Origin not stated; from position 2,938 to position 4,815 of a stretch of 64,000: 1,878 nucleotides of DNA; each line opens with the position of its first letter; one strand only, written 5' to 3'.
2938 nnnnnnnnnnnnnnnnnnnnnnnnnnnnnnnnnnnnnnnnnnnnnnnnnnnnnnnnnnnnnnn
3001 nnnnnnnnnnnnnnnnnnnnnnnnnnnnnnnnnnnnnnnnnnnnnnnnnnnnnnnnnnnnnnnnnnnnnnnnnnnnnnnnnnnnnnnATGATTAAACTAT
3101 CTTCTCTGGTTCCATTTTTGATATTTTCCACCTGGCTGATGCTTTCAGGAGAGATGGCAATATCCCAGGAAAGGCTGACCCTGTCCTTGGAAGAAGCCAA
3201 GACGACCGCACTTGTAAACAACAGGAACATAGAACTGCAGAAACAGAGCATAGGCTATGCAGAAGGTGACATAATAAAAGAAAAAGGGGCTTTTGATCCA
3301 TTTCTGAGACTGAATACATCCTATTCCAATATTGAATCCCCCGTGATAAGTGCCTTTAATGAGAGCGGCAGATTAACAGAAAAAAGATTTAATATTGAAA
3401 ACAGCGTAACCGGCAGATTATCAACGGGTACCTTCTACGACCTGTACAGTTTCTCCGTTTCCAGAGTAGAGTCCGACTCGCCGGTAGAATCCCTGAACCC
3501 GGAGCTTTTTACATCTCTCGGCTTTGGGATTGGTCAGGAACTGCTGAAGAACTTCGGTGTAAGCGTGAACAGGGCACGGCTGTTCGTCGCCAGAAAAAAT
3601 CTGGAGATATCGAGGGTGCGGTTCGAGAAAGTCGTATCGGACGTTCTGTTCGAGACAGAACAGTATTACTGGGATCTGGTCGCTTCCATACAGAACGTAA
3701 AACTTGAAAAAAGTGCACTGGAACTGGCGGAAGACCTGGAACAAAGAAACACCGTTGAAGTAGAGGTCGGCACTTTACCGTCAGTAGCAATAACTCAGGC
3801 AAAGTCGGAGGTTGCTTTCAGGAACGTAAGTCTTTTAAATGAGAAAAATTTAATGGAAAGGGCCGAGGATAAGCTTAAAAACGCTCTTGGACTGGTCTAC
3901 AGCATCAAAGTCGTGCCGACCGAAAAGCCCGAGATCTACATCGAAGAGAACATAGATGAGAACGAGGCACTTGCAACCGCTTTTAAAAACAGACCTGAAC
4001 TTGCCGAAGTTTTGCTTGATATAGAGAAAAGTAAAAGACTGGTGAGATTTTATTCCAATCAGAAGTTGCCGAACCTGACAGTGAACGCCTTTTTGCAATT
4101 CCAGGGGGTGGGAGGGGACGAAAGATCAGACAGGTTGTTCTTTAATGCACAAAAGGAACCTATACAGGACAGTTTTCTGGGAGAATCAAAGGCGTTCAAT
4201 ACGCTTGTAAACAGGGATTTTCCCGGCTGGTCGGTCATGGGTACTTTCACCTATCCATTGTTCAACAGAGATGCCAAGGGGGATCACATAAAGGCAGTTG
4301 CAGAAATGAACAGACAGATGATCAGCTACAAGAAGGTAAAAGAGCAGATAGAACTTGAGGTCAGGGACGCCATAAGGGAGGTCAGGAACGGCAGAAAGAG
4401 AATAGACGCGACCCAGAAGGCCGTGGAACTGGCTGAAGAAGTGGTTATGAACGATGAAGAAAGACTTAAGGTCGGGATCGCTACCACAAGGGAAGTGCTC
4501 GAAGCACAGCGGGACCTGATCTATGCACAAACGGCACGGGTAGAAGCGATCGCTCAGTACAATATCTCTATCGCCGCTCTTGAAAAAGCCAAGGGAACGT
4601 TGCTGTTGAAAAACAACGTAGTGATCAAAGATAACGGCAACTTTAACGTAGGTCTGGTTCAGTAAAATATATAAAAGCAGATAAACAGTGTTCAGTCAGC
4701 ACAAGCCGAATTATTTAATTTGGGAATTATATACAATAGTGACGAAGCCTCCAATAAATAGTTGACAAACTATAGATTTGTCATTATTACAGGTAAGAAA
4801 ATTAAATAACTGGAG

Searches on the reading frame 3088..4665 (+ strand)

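Call 21: search_protein_families(library=ncbifam, proteins=[window:3088-4665:+], max_evalue=1e-10)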
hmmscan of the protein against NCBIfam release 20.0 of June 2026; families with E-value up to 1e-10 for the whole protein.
window:3088-4665:+ (525 aa): 2 families
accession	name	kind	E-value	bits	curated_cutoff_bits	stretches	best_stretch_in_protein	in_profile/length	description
TIGR01844.1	type_I_sec_TolC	subfamily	9e-21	74.3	225.15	1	168-509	94-404/414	TolC family outer membrane protein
TIGR01845.1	outer_NodT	subfamily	4.8e-14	52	210.05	0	369-503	323-458/460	efflux transporter outer membrane subunit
